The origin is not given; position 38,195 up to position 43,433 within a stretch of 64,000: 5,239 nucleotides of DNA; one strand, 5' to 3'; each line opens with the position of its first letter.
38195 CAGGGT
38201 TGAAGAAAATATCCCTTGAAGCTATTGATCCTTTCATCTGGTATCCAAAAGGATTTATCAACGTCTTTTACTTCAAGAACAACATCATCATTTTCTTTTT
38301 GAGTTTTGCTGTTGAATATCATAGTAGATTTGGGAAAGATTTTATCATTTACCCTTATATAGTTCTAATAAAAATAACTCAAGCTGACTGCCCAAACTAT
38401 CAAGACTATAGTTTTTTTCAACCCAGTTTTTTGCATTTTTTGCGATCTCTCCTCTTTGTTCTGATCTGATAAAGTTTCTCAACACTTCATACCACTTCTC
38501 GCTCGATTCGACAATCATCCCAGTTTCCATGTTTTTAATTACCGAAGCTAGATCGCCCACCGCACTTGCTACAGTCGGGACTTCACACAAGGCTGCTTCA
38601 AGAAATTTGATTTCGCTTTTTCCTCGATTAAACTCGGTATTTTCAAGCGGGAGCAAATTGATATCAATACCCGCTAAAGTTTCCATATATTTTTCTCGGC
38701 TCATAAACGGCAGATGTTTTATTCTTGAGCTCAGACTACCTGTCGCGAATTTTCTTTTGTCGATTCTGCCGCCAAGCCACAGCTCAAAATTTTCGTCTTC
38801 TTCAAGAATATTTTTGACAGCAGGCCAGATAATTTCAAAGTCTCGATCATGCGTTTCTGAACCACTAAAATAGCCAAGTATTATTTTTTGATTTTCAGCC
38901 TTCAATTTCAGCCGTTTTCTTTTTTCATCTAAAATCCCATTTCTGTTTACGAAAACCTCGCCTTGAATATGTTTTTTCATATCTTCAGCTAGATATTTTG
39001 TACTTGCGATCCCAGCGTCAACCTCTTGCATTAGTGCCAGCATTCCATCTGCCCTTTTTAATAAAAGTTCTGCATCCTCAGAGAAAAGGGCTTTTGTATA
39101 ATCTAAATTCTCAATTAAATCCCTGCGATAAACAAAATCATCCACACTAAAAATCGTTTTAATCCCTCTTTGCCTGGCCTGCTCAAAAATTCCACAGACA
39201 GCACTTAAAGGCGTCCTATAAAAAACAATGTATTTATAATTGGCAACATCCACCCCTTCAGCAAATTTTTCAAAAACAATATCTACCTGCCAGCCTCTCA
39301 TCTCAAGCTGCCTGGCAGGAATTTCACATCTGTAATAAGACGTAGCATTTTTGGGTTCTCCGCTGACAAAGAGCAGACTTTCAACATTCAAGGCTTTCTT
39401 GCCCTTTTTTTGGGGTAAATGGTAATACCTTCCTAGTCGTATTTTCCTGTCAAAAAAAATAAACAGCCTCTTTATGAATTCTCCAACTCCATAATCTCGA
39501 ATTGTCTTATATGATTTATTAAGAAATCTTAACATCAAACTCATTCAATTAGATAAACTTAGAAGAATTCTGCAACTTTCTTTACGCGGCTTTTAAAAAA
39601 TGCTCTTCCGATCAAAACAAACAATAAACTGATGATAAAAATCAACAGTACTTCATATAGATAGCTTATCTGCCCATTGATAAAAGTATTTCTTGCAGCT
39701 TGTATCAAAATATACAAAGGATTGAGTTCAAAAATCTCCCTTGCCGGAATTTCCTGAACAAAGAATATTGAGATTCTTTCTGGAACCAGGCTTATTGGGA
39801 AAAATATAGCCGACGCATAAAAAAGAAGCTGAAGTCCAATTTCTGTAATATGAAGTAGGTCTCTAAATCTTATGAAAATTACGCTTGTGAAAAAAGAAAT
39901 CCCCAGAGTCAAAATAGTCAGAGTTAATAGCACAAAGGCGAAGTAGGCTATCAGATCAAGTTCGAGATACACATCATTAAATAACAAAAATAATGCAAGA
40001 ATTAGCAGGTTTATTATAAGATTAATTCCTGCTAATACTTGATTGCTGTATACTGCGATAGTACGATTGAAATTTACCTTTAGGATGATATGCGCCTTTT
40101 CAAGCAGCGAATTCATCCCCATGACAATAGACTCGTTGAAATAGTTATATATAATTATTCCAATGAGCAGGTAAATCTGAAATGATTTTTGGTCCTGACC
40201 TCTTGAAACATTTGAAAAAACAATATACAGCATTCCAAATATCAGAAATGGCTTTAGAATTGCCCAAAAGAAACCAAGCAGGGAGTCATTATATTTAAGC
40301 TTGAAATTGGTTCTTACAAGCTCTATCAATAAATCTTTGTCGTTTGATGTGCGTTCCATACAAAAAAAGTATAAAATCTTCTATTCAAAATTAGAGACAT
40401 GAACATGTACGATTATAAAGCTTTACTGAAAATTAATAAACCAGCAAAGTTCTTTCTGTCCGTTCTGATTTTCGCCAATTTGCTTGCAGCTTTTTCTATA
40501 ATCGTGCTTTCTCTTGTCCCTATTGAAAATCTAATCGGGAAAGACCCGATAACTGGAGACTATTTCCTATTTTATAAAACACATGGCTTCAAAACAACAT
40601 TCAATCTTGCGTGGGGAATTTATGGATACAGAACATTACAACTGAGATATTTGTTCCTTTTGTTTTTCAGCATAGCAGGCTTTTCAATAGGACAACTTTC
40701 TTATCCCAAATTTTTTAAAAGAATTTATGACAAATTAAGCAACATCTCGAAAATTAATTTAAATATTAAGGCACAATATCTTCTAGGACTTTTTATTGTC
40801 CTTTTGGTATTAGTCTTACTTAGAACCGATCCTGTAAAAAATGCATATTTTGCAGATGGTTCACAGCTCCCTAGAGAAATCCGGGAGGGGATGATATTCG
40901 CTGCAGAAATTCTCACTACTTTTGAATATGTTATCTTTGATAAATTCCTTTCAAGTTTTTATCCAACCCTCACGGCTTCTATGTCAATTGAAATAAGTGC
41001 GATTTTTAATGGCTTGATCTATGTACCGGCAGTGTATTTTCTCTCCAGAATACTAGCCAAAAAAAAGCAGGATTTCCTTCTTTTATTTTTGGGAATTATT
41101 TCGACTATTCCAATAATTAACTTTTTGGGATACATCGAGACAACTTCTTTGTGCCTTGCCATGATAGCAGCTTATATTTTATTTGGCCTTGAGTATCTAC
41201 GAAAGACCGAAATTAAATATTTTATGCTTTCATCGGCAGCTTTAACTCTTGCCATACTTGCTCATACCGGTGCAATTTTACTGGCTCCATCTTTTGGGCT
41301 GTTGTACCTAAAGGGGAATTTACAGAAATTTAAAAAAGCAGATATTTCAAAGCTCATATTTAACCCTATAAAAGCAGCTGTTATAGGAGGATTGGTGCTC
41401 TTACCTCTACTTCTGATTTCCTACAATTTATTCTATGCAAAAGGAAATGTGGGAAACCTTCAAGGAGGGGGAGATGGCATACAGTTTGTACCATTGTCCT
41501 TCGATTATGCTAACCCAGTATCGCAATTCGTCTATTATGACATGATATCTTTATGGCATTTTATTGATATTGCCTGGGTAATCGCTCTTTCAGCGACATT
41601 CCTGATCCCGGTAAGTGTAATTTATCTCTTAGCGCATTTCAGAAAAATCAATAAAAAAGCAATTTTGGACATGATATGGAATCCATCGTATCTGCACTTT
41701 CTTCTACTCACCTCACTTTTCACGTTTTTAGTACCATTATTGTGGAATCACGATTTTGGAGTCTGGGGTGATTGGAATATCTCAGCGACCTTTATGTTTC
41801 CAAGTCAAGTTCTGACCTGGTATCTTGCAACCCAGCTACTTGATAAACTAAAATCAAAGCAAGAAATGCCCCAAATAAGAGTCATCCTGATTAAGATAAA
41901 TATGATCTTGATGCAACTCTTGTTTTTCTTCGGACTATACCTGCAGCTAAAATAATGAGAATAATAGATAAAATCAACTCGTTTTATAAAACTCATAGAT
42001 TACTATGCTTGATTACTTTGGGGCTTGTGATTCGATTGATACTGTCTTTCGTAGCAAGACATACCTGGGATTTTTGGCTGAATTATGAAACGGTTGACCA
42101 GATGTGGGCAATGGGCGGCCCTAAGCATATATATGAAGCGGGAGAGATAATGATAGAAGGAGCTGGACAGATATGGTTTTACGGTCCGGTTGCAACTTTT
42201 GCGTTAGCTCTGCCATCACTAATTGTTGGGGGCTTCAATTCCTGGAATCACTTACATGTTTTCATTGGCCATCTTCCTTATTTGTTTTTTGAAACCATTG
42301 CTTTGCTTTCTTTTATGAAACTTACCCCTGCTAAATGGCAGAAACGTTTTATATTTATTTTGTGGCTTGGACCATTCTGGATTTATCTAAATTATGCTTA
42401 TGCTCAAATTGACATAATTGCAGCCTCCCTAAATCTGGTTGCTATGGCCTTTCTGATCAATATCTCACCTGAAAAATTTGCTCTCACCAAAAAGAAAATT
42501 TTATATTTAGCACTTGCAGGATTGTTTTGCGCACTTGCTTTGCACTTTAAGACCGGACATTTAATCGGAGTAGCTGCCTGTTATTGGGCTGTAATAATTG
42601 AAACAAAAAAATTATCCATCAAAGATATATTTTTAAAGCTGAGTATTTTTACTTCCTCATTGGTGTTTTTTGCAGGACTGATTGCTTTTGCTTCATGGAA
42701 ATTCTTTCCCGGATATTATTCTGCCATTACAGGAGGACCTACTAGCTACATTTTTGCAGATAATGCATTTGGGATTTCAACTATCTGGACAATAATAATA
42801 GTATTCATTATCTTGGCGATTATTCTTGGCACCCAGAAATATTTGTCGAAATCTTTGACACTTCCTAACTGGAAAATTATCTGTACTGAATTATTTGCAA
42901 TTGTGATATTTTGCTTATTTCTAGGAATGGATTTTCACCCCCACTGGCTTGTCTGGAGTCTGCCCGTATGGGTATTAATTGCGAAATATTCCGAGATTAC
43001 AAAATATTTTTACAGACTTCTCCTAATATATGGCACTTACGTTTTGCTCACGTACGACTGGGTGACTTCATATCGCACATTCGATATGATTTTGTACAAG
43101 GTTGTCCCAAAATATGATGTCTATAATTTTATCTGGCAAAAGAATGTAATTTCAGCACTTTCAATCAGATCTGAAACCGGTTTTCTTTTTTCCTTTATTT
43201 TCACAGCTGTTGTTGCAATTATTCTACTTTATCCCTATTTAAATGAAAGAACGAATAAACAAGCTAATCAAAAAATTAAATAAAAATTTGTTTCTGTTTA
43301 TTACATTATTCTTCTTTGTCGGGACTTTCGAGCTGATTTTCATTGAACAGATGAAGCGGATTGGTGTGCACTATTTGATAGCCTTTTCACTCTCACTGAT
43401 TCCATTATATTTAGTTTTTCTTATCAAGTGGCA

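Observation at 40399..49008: Candidate lipid-linked pentose (DPA/DPR-like) donor pathway: three consecutive large polytopic membrane proteins, an extended SDR, a UbiA-family phosphoribosyltransferase-like gene, a HAD phosphatase, rpiB and prs in one co-directional block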

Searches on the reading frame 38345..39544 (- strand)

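Call 7: search_protein_families(library=pfam, proteins=[window:38345-39544:-], max_evalue=0.001)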
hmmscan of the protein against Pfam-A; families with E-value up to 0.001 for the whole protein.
window:38345-39544:- (399 aa): 3 families
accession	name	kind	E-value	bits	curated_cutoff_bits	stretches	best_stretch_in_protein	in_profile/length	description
PF13692.12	Glyco_trans_1_4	-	3.1e-10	40.9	27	1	234-357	15-138/142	Glycosyl transferases group 1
PF00534.26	Glycos_transf_1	-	7.7e-08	32.5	26.4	1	216-374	12-172/172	Glycosyl transferases group 1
PF13524.12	Glyco_trans_1_2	-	1.2e-06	29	25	1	269-382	27-136/144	Glycosyl transferase-like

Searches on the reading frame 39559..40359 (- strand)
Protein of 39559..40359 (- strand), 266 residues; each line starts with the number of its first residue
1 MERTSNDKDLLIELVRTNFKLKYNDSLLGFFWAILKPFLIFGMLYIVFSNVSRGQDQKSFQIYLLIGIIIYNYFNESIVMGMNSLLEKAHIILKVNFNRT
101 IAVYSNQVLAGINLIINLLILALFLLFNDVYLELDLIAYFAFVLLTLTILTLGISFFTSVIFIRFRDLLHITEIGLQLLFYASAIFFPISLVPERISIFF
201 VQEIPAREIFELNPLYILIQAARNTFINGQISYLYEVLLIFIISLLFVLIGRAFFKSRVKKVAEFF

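Call 7: search_protein_families(library=pfam, proteins=[window:39559-40359:-], max_evalue=0.001)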
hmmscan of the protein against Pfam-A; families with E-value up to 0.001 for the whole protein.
window:39559-40359:- (266 aa): 1 family
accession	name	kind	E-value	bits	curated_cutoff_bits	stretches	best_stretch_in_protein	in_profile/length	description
PF01061.29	ABC2_membrane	-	1.6e-08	34.8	26.9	1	12-224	4-208/211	ABC-2 type transporter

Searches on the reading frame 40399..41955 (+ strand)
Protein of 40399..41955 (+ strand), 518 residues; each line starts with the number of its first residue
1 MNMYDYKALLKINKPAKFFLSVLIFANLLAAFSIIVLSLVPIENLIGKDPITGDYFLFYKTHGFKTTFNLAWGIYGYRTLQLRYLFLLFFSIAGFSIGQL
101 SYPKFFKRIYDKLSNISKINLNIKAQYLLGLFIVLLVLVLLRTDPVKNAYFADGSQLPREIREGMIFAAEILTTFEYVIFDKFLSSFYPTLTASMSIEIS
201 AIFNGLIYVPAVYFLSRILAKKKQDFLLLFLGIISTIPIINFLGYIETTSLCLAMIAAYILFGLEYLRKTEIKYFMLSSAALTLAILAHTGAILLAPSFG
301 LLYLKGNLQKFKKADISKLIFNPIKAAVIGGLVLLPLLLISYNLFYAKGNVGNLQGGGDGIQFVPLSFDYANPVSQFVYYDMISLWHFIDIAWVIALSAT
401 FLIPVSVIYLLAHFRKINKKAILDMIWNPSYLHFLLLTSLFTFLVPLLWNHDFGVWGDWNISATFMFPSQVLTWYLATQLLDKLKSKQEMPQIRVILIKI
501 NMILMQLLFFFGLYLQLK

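Call 3: search_protein_families(library=pfam, proteins=[window:40399-41955:+], max_evalue=0.01)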
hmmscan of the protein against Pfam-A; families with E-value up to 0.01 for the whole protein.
window:40399-41955:+ (518 aa): 0 families

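Call 4: search_protein_families(library=ncbifam, proteins=[window:40399-41955:+], max_evalue=0.01)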
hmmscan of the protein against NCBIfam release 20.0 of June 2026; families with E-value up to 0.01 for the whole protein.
window:40399-41955:+ (518 aa): 0 families

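Call 15: search_solved_structures(query=window:40399-41955:+, max_evalue=10)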
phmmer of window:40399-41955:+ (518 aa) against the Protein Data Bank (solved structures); distinct sequences matched with E-value up to 10: 0.

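Call 21: search_protein_families(library=pfam, proteins=[window:40399-41955:+], max_evalue=10)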
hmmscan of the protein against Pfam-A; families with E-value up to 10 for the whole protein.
window:40399-41955:+ (518 aa): 1 family
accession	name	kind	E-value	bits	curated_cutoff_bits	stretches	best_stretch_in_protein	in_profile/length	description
PF17811.6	JHD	-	0.19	12.6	23.4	1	462-490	19-49/104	Jumonji helical domain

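Call 23: find_homologous_proteins(query=window:40399-41955:+, max_evalue=0.001)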
Query window:40399-41955:+ (518 aa): 5 proteins with E <= 0.001 among 8000 candidates.
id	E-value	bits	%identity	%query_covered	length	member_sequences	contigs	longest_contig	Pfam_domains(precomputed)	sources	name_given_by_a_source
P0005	0.0e+0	1109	100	100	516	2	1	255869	-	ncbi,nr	ncbi:hypothetical protein JW978_01215 [Candidatus Dojkabacteria bacterium]|nr:hypothetical protein [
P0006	2.6e-45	174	28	84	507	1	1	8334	-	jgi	-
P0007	1.1e-41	162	29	89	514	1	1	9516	-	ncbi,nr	ncbi:MAG: hypothetical protein JWN48_5798 [Myxococcaceae bacterium]|nr:hypothetical protein [Myxococ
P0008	1.8e-41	161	28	96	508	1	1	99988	-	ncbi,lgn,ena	-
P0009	2.1e-5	42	29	26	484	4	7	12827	-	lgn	-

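Call 25: find_encoding_contigs(protein=P0008, flank=10000, max_places=3)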
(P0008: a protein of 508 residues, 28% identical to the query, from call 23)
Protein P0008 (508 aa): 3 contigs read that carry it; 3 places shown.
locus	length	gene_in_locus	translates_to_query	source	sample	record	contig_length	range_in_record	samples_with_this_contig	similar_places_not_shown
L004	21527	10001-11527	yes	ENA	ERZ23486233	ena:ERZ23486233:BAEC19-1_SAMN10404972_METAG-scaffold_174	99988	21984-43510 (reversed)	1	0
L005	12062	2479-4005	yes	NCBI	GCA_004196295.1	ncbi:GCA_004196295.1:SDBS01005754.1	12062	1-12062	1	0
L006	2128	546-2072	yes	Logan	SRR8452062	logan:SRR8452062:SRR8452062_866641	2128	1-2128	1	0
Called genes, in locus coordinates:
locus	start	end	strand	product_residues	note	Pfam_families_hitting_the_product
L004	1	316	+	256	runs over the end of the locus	-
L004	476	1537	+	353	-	PF13174:TPR_6 (faint), PF13428:TPR_14 (faint), PF13432:TPR_16 (faint), PF14559:TPR_19 (faint)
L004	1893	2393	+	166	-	-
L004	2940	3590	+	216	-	-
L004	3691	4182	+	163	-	-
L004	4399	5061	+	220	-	-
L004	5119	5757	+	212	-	-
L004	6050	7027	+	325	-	-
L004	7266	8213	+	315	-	-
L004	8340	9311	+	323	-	-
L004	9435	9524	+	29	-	-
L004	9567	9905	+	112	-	PF07883:Cupin_2, PF05899:Cupin_3 (weak)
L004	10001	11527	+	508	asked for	-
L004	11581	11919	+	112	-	PF05899:Cupin_3 (faint), PF07883:Cupin_2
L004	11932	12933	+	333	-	PF25021:TEN_NHL (faint), PF13449:Phytase-like (faint), PF01436:NHL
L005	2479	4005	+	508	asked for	-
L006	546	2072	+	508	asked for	-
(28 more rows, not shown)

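Call 26: find_encoding_contigs(protein=P0007, flank=10000, max_places=3)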
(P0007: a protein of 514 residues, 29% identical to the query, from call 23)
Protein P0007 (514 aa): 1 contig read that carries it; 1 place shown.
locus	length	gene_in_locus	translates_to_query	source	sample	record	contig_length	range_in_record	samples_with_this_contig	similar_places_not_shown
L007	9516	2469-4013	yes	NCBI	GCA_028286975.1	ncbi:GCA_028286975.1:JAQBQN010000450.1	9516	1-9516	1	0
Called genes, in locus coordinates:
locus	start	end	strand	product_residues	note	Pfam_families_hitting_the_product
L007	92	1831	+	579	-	PF02776:TPP_enzyme_N, PF00205:TPP_enzyme_M, PF02775:TPP_enzyme_C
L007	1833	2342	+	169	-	PF01842:ACT, PF22629:ACT_AHAS_ss, PF13710:ACT_5, PF10369:ALS_ss_C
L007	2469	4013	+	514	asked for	-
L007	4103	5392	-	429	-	PF00254:FKBP_C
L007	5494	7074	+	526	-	-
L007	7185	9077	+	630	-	PF05977:MFS_3, PF07690:MFS_1, PF01553:Acyltransferase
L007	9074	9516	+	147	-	?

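Call 63: search_solved_structures(query=A3, max_evalue=10)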
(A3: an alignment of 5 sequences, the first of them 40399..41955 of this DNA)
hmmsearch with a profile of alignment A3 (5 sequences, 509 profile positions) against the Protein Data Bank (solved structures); distinct sequences matched with E-value up to 10: 0.

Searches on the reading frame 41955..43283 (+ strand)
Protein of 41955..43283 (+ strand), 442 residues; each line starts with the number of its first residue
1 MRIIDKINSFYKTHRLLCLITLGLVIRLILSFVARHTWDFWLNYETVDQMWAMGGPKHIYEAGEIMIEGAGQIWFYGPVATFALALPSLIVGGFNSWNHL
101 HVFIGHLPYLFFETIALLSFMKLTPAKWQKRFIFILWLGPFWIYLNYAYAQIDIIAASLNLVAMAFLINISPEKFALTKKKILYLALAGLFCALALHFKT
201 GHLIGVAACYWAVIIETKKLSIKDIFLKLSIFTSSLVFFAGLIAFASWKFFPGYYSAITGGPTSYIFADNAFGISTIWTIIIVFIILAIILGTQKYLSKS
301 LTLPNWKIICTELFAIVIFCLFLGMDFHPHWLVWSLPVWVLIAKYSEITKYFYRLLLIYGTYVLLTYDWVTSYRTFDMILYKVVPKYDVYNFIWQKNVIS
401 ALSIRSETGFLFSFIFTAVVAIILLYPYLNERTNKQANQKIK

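Call 3: search_protein_families(library=pfam, proteins=[window:41955-43283:+], max_evalue=0.01)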
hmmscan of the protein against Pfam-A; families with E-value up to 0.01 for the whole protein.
window:41955-43283:+ (442 aa): 0 families

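Call 4: search_protein_families(library=ncbifam, proteins=[window:41955-43283:+], max_evalue=0.01)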
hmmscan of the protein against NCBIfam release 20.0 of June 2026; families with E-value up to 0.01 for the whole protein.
window:41955-43283:+ (442 aa): 0 families

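Call 16: search_solved_structures(query=window:41955-43283:+, max_evalue=10)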
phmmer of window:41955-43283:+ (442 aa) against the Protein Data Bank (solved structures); distinct sequences matched with E-value up to 10: 0.

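Call 21: search_protein_families(library=pfam, proteins=[window:41955-43283:+], max_evalue=10)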
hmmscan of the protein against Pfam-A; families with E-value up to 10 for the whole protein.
window:41955-43283:+ (442 aa): 1 family
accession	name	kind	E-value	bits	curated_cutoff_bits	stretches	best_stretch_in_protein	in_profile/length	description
PF20485.3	DUF6724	-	0.44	10.8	27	1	15-46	16-48/64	Family of unknown function (DUF6724)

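Call 22: find_homologous_proteins(query=window:41955-43283:+, max_evalue=0.001)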
Query window:41955-43283:+ (442 aa): 2 proteins with E <= 0.001 among 8000 candidates.
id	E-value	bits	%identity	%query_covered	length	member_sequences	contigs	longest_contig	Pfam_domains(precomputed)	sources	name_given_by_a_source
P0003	1.1e-291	986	100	100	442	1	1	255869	-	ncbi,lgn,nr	ncbi:hypothetical protein JW978_01220 [Candidatus Dojkabacteria bacterium]|nr:hypothetical protein [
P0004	8.7e-53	198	32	88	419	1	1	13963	-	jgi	jgi:hypothetical protein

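Call 24: find_encoding_contigs(protein=P0004, flank=10000, max_places=3)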
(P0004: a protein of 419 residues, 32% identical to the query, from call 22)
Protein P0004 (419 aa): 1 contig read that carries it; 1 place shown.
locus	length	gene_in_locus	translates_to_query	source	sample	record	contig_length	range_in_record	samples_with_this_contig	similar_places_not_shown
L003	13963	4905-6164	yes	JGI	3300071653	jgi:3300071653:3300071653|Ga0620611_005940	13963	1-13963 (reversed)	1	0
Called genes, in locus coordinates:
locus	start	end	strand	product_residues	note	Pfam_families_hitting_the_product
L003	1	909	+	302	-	?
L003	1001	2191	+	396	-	PF13524:Glyco_trans_1_2, PF13692:Glyco_trans_1_4, PF00534:Glycos_transf_1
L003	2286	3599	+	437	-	PF01041:DegT_DnrJ_EryC1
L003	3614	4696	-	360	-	PF01073:3Beta_HSD (weak), PF01370:Epimerase, PF04321:RmlD_sub_bind, PF16363:GDP_Man_Dehyd, PF07993:NAD_binding_4 (faint), PF02719:Polysacc_synt_2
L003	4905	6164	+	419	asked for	-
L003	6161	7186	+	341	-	PF01073:3Beta_HSD, PF01370:Epimerase, PF04321:RmlD_sub_bind, PF07993:NAD_binding_4, PF08659:KR (weak), PF16363:GDP_Man_Dehyd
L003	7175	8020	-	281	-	PF00483:NTP_transferase, PF12804:NTP_transf_3 (weak)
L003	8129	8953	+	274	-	PF01370:Epimerase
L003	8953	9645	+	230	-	PF00535:Glycos_transf_2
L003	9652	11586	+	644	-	-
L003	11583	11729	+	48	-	-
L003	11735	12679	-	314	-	PF00535:Glycos_transf_2, PF10111:Glyco_tranf_2_2, PF13641:Glyco_tranf_2_3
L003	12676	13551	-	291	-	PF01370:Epimerase, PF04321:RmlD_sub_bind (faint), PF16363:GDP_Man_Dehyd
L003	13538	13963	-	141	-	?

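Call 62: search_solved_structures(query=A2, max_evalue=10)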
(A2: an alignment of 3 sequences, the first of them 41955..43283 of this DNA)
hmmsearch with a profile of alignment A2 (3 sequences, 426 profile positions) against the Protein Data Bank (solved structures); distinct sequences matched with E-value up to 10: 4.
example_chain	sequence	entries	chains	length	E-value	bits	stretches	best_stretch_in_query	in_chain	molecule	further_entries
9kht_A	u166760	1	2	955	0.049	16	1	134-251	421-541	E4 ubiquitin-protein ligase UFD2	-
9khs_A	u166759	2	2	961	0.05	15.9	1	134-251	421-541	E4 ubiquitin-protein ligase UFD2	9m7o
3m62_A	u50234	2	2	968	0.05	15.9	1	134-251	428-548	Ubiquitin conjugation factor E4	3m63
2qiz_A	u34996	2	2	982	0.052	15.9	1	134-251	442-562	Ubiquitin conjugation factor E4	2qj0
